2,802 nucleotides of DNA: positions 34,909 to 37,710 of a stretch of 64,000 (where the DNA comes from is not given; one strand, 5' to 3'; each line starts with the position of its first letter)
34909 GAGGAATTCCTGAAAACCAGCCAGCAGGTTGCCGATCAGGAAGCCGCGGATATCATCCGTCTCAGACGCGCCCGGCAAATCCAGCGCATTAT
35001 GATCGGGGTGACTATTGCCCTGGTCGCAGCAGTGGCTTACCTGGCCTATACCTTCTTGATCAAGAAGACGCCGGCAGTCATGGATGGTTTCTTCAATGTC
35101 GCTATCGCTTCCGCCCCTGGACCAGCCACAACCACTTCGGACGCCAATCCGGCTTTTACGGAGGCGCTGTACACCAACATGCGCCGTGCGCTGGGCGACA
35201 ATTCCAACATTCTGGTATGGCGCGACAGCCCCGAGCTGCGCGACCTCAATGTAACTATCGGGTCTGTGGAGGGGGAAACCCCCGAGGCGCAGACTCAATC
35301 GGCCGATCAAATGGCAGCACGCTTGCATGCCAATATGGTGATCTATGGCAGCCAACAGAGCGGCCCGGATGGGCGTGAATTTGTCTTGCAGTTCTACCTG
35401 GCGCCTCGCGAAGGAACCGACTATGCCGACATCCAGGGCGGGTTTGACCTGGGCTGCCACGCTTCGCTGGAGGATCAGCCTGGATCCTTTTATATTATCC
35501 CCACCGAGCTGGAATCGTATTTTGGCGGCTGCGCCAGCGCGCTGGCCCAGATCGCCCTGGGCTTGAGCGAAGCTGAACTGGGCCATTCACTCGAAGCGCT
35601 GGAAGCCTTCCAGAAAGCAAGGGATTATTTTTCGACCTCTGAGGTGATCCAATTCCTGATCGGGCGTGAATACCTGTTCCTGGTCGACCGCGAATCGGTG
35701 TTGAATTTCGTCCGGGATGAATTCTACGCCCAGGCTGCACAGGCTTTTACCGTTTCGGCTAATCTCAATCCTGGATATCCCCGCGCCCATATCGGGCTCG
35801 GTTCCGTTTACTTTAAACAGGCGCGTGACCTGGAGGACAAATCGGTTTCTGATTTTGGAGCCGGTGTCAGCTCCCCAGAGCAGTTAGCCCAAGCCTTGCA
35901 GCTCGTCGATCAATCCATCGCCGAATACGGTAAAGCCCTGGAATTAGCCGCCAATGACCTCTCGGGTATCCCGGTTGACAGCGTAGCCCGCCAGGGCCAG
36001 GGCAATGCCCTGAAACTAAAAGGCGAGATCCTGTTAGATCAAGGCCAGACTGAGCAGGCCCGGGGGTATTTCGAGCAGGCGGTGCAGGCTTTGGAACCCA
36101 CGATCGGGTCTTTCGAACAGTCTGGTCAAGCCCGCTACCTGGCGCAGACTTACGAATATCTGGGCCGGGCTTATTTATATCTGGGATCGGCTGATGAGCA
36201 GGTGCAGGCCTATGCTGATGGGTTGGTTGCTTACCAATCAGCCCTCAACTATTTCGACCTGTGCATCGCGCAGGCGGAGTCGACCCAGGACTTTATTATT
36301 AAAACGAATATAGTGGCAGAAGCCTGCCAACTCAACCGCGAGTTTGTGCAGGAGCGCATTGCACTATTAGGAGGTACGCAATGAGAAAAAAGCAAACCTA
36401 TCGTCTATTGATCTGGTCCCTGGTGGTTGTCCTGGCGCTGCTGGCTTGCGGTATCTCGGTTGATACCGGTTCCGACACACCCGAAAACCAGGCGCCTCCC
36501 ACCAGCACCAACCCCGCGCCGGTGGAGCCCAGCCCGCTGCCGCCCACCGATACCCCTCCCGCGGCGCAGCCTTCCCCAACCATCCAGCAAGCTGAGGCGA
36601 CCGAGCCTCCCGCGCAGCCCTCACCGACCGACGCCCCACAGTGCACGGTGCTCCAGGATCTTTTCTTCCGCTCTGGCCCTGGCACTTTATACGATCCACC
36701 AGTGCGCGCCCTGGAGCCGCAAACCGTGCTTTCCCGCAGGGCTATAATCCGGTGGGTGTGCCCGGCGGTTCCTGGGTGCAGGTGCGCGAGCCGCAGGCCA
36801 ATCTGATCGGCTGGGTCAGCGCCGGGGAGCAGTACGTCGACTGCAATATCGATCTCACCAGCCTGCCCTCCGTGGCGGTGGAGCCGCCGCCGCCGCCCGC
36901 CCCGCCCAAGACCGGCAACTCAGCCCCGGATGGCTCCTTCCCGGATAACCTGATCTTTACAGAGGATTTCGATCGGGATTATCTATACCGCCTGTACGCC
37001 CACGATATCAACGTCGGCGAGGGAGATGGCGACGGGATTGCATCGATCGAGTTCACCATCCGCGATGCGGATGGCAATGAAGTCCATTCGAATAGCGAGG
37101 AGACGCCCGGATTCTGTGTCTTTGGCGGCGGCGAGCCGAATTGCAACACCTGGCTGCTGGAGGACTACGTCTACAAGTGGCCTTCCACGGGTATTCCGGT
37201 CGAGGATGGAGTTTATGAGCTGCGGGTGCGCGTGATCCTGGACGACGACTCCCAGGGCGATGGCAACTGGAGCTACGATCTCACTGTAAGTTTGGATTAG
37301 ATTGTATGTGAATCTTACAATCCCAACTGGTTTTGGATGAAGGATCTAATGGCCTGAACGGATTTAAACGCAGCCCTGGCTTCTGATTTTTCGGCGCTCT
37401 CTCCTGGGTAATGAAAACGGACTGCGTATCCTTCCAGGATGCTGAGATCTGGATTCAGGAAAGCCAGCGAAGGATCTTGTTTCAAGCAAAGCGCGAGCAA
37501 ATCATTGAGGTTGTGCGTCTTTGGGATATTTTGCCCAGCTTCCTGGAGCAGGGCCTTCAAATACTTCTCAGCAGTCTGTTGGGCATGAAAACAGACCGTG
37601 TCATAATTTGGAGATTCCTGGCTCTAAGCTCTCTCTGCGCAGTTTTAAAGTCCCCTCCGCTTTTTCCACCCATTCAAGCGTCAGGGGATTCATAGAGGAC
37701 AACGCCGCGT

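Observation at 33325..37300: Membrane-spanning STAND-like NTPase with external TPR domain, translationally coupled to an SH3-like lipoprotein: candidate undescribed trans-envelope sensing or conflict module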

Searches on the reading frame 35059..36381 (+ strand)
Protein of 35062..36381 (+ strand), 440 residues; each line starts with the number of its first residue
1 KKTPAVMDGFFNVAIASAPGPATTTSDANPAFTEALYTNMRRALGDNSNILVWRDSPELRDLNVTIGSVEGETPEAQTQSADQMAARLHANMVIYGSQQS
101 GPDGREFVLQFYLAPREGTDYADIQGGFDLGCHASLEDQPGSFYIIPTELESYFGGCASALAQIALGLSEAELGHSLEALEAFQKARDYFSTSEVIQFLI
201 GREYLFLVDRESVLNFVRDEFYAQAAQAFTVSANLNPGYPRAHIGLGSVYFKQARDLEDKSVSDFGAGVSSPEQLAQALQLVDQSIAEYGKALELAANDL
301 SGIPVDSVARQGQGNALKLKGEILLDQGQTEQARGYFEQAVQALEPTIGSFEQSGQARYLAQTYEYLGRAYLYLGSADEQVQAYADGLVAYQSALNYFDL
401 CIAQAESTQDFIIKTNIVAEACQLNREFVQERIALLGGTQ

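Call 8: find_homologous_proteins(query=window:35062-36381:+, max_evalue=0.001)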
Query seq(440 aa) (440 aa): 17 proteins with E <= 0.001 among 8000 candidates.
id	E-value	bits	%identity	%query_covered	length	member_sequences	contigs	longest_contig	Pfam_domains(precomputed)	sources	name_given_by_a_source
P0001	3.0e-216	736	85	91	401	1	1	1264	PF13414.13,PF13424.13,PF13432.13,PF07719.24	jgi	jgi:tetratricopeptide (TPR) repeat protein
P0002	5.4e-161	554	74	79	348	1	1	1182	PF13414.13,PF00515.35,PF04212.25,PF13424.13,PF13432.13,PF13428.13,PF13181.13,PF07719.24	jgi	jgi:hypothetical protein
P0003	2.2e-158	546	62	100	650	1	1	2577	PF20703.4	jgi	jgi:tetratricopeptide (TPR) repeat protein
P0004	1.5e-157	543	61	100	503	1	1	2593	PF13414.13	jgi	jgi:tetratricopeptide (TPR) repeat protein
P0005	2.6e-155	536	69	81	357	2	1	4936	PF13414.13,PF00515.35,PF13424.13,PF13432.13,PF13428.13,PF07719.24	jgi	-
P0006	4.7e-134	466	78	66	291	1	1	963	PF13414.13,PF00515.35,PF13424.13,PF13432.13,PF13181.13,PF07719.24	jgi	jgi:tetratricopeptide (TPR) repeat protein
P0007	2.2e-108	381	49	100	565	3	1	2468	PF20703.4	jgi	jgi:tetratricopeptide (TPR) repeat protein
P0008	7.0e-69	251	38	100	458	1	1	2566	PF23914.2,PF13414.13,PF00515.35,PF13424.13,PF13432.13,PF13428.13,PF13181.13,PF07719.24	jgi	jgi:tetratricopeptide (TPR) repeat protein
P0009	1.0e-59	221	49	58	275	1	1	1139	PF00515.35,PF13428.13,PF07719.24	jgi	jgi:tetratricopeptide (TPR) repeat protein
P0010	4.9e-57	212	47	60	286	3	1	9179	PF00515.35,PF13424.13,PF13428.13,PF13181.13,PF07719.24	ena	-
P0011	1.6e-56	210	38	83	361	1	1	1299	PF13414.13,PF00515.35,PF13424.13,PF07719.24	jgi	jgi:tetratricopeptide (TPR) repeat protein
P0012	1.4e-52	197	45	55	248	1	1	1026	PF13414.13,PF07719.24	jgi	jgi:tetratricopeptide (TPR) repeat protein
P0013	5.9e-52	195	34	98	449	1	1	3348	PF13414.13,PF00515.35,PF13424.13,PF13432.13,PF13428.13,PF13181.13,PF07719.24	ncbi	-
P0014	1.0e-48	185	43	56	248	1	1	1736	PF13432.13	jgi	-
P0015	2.8e-43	167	43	59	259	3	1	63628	PF00515.35,PF13181.13,PF07719.24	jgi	jgi:tetratricopeptide (TPR) repeat protein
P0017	1.6e-15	75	28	81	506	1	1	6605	PF13431.13,PF13414.13,PF13424.13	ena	-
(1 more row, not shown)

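Call 9: find_encoding_contigs(protein=P0015, flank=8000, max_places=3)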
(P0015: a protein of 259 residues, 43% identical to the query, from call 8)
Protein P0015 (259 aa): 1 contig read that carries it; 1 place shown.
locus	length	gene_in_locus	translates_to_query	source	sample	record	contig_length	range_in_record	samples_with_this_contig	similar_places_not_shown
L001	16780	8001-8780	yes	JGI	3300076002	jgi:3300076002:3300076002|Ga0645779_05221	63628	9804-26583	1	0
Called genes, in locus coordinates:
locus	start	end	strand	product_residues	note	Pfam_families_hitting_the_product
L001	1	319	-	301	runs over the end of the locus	PF01476:LysM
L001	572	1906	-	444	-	PF08386:Abhydrolase_4 (weak)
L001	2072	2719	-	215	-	-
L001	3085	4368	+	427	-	PF00989:PAS, PF08448:PAS_4 (weak), PF13426:PAS_9, PF01040:UbiA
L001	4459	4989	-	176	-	PF07730:HisKA_3 (weak)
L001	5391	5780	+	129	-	-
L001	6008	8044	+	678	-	PF13191:AAA_16 (weak), PF20703:nSTAND1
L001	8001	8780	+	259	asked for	PF00515:TPR_1 (faint), PF07719:TPR_2 (faint), PF13181:TPR_8 (faint)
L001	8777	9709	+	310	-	PF08239:SH3_3 (weak)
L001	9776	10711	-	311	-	PF01145:Band_7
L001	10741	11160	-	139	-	PF00392:GntR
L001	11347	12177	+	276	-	PF00211:Guanylate_cyc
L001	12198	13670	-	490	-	PF12740:PETase (weak), PF00561:Abhydrolase_1, PF12146:Hydrolase_4, PF12697:Abhydrolase_6 (weak)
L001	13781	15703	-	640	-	PF00171:Aldedh, PF07368:DUF1487 (faint), PF00171:Aldedh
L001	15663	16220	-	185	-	PF00171:Aldedh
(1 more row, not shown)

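Call 10: find_encoding_contigs(protein=P0010, flank=8000, max_places=3)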
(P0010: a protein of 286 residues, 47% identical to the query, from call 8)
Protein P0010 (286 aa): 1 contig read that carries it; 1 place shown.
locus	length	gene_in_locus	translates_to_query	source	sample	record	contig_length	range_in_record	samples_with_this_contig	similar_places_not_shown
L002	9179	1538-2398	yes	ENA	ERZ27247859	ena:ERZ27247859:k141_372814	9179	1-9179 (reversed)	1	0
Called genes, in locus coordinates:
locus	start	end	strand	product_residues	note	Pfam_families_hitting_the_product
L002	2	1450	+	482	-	?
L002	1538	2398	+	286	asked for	PF00515:TPR_1 (faint), PF07719:TPR_2 (faint), PF13181:TPR_8 (faint), PF13424:TPR_12 (faint), PF13428:TPR_14 (faint)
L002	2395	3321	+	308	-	PF08239:SH3_3 (weak)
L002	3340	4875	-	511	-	PF12801:Fer4_5, PF00037:Fer4 (faint), PF13484:Fer4_16 (faint), PF12801:Fer4_5, PF14697:Fer4_21 (faint), PF12838:Fer4_7 (weak), PF13187:Fer4_9 (weak), PF12838:Fer4_7 (weak), +3 more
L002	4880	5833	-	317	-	PF04015:DUF362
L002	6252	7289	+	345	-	PF20620:DUF6805 (faint)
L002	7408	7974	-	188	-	PF13302:Acetyltransf_3, PF13420:Acetyltransf_4, PF00583:Acetyltransf_1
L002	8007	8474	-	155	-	PF00027:cNMP_binding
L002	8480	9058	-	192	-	PF01750:HycI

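Call 11: find_encoding_contigs(protein=P0005, flank=5000, max_places=3)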
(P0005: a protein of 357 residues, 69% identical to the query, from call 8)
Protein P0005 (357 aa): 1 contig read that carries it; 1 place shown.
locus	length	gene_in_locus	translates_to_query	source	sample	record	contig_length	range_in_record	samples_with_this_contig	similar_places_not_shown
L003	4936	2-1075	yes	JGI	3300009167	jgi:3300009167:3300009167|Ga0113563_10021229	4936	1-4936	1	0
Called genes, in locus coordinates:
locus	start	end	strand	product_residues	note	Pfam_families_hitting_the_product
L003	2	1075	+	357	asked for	PF13424:TPR_12 (faint), PF00515:TPR_1 (faint), PF07719:TPR_2 (faint), PF13428:TPR_14 (faint), PF13414:TPR_11 (faint), PF13432:TPR_16 (faint)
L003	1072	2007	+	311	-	-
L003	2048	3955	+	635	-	PF04185:Phosphoesterase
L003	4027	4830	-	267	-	-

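Call 12: find_encoding_contigs(protein=P0013, flank=5000, max_places=3)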
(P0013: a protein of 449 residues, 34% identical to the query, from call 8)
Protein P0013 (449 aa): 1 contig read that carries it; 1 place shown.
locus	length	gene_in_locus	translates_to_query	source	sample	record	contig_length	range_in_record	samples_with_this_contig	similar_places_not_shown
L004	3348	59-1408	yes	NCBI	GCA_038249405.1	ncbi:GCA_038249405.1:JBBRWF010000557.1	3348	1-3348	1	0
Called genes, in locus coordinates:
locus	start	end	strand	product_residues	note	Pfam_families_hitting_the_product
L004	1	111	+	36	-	?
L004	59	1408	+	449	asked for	PF13424:TPR_12 (faint), PF00515:TPR_1 (faint), PF07719:TPR_2 (faint), PF13181:TPR_8 (faint), PF13414:TPR_11 (faint), PF13428:TPR_14 (faint), PF13432:TPR_16 (faint)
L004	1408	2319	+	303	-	-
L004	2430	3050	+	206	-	PF03703:bPH_2, PF09851:SHOCT (weak)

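Call 24: find_encoding_contigs(protein=P0017, flank=6000, max_places=3)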
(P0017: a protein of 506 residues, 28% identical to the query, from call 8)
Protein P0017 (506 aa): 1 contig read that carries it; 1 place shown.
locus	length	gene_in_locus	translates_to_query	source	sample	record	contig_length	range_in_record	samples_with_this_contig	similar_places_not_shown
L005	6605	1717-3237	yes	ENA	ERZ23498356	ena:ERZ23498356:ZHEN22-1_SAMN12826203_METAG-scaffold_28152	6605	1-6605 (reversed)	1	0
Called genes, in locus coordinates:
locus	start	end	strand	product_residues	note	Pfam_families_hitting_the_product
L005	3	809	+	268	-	?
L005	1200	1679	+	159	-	-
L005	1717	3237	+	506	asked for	PF13424:TPR_12 (faint), PF13431:TPR_17 (faint), PF13414:TPR_11 (weak)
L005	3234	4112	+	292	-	-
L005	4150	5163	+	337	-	PF01734:Patatin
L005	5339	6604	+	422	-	?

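Call 33: search_protein_representatives(alignment_id=A1)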
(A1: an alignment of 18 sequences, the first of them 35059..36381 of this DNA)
Query: 18 sequences, 461 profile positions. Proteins with E-value up to 0.001 (for the whole library): 16529; up to 1e-10: 2514; up to 1e-30: 469. The best 150 are listed.
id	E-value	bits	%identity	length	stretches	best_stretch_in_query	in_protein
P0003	2.1e-196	669.6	-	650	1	1-461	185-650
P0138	1.0e-176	604.7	-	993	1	4-461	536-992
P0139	2.1e-147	508.1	-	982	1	4-460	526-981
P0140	4.1e-143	493.9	-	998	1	7-460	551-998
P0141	1.5e-134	465.6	-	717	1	5-461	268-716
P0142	4.0e-130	451.1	-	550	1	12-460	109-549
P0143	1.5e-125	436.0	-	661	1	6-460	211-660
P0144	1.2e-123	429.7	-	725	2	2-338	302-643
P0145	1.3e-123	429.7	-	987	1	1-460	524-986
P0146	2.7e-122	425.3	-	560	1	4-457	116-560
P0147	3.4e-120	418.4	-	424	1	28-461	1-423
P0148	1.0e-116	406.9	-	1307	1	20-461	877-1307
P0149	8.6e-115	400.5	-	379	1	72-457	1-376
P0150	1.5e-108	380.0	-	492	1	4-460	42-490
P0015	4.0e-108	378.6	-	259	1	200-461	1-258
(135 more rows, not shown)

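Call 50: predict_structure(alignment_id=A1)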
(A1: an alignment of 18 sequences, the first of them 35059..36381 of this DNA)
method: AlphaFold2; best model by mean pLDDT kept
length: 441 residues; sequences in the alignment: 18
mean_pLDDT: 87.2   pTM: 0.87
mean pLDDT of the five models: 87.2, 87.2, 85.6, 85.1, 84.9
residues with pLDDT >= 90: 239; 70-90: 158; 50-70: 39; < 50: 5
segments of 3 or more residues with pLDDT < 50: none
pLDDT, mean of each block of 10 residues (from residue 1): 73 87 57 86 88 90 87 84 91 87 75 79 79 73 64 82 94 90 95 91 92 73 96 94 96 94 78 89 98 85 82 98 94 97 97 88 97 96 93 98 88 86 94 83 35
secondary structure, 60 per line:
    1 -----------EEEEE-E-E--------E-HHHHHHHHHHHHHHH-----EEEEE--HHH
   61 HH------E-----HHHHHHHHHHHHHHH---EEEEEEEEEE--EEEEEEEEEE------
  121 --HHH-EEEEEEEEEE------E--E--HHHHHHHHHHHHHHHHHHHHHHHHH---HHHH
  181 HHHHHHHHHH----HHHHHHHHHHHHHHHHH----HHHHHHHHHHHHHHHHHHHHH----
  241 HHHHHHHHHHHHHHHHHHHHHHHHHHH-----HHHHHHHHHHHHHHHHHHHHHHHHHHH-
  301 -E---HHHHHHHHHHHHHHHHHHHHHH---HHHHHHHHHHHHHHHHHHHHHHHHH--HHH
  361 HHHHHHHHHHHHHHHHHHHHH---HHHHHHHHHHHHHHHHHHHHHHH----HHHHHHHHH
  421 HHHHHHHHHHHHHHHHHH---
elements in order: E12-16 H31-45 E51-55 H58-62 H75-89 E93-102 E105-114 E127-136 H149-173 H177-190 H195-211 H216-236 H241-267 H273-299 H306-327 H331-355 H358-381 H385-407 H412-438

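Call 54: fold_search(model_id=the predicted structure, library=pdb)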
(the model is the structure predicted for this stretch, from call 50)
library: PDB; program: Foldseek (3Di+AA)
matches with E <= 10: 1407; with E <= 0.001: 140
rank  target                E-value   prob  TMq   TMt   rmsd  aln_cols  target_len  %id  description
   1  9qhc_A                1.9e-07  1.00  0.22  0.32  14.0       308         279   18  Crystal structure of 8-repeat CTPR protein with eliminated coordination sites (released 2025-10-22)
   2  9qhc_B                2.8e-07  1.00  0.22  0.33  13.9       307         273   19  Crystal structure of 8-repeat CTPR protein with eliminated coordination sites (released 2025-10-22)
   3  8chy                  8.7e-07  1.00  0.22  0.33  16.1       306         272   19  Crystal structure of an 8-repeat consensus TPR superhelix with Zinc. (released 2024-02-21)
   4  9qhb                  1.6e-06  1.00  0.22  0.33  12.8       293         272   19  Crystal structure of 16-repeat CTPR protein with eliminated coordination sites (released 2025-10-22)
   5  6eou                  2.4e-06  1.00  0.20  0.24  14.7       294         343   18  O-GlcNAc transferase TPR domain with the intellectual disability associated mutation L254F (released 2018-05-09)
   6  1w3b_A                6.1e-06  1.00  0.13  0.14  16.6       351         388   13  The superhelical TPR domain of O-linked GlcNAc transferase reveals structural similarities to importin alpha. (released 2004-09-09)
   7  1w3b_B                1.1e-05  1.00  0.11  0.12  17.5       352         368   14  The superhelical TPR domain of O-linked GlcNAc transferase reveals structural similarities to importin alpha. (released 2004-09-09)
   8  5a7d_H                1.1e-05  1.00  0.29  0.35  13.6       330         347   15  Tetrameric assembly of LGN with Inscuteable (released 2016-08-03)
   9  7yea_A                1.3e-05  1.00  0.10  0.06  19.9       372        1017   15  Human O-GlcNAc transferase Dimer (released 2023-07-12)
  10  8ebf                  1.3e-05  1.00  0.22  0.17  13.2       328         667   15  C-terminal (TPR) domain of LIC11990 from Leptospira interrogans (released 2022-09-21)
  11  7ntf_A                1.4e-05  1.00  0.15  0.09  15.6       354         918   14  Cryo-EM structure of unliganded O-GlcNAc transferase (released 2021-11-17)
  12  7yeh_A                1.5e-05  1.00  0.11  0.06  19.5       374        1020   16  Cryo-EM structure of human OGT-OGA complex (released 2023-07-12)
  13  3sf4_B                2.3e-05  1.00  0.29  0.34  13.7       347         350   17  Crystal structure of the complex between the conserved cell polarity proteins Inscuteable and LGN (released 2011-11-23)
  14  7ntf_B                2.5e-05  1.00  0.20  0.12  14.5       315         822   14  Cryo-EM structure of unliganded O-GlcNAc transferase (released 2021-11-17)
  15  9g8o_B                2.5e-05  1.00  0.13  0.07  22.2       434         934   12  human 40S ribosome bound by a SKI238-exosome complex (released 2024-10-16)
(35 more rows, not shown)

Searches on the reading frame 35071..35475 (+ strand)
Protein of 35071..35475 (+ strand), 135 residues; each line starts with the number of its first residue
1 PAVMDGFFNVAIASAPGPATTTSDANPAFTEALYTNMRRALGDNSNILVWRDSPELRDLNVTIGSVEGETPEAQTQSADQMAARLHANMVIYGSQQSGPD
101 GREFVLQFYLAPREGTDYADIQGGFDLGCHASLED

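Call 57: search_solved_structures(query=A4, max_evalue=10, show_alignments=2)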
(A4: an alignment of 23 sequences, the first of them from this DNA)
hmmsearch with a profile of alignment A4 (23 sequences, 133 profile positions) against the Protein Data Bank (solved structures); distinct sequences matched with E-value up to 10: 1.
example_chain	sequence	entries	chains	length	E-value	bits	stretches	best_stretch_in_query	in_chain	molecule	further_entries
6vrj_A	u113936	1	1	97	0.67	13.2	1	81-122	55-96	Translation initiation factor IF-3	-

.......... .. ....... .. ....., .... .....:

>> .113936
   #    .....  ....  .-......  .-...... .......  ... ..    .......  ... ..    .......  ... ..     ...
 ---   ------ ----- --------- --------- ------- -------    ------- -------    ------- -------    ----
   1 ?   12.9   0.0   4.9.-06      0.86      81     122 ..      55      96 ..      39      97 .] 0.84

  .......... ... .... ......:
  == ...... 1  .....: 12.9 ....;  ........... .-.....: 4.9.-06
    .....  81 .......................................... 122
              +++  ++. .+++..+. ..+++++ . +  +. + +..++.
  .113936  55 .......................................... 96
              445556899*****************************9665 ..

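Call 58: search_protein_families(library=pfam, alignment_id=A4, max_evalue=10)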
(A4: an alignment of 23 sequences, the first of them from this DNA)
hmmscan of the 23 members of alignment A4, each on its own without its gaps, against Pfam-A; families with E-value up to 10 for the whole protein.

A. member 1, seq(135 aa): 0 families

B. families by the number of members that match (of 23 scanned): 12 families
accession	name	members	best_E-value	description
PF04028.18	DUF374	1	0.00088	Domain of unknown function (DUF374)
PF07223.17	DUF1421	1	0.008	UBA-like domain (DUF1421)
PF19773.5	DUF6259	1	0.017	Domain of unknown function (DUF6259)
PF18766.7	SWI2_SNF2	1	0.03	SWI2/SNF2 ATPase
PF20484.3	DUF6723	1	0.12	Family of unknown function (DUF6723)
PF11684.13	DUF3280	1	0.17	Protein of unknown function (DUF2380)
PF20344.3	DUF6639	1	0.18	Family of unknown function (DUF6639)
PF09675.16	Chlamy_scaf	1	0.2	Chlamydia-phage Chp2 scaffold (Chlamy_scaf)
PF24338.1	DUF7506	1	0.21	Domain of unknown function (DUF7506)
PF08756.15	YfkB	1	0.21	YfkB-like domain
PF24012.1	DUF7326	1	0.3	Family of unknown function (DUF7326)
PF14787.11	zf-CCHC_5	1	0.36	GAG-polyprotein viral zinc-finger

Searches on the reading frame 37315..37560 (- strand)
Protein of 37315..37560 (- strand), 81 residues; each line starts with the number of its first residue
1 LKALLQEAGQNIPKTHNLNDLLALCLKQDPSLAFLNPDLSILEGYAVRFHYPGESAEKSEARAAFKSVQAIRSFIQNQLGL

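Call 4: search_protein_families(library=pfam, proteins=[window:37315-37560:-], max_evalue=0.01)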
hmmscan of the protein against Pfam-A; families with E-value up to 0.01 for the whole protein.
window:37315-37560:- (81 aa): 1 family
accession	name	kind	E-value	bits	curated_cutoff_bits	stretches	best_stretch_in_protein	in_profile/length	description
PF05168.19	HEPN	-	7.5e-10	39.4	22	1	1-77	39-116/117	HEPN domain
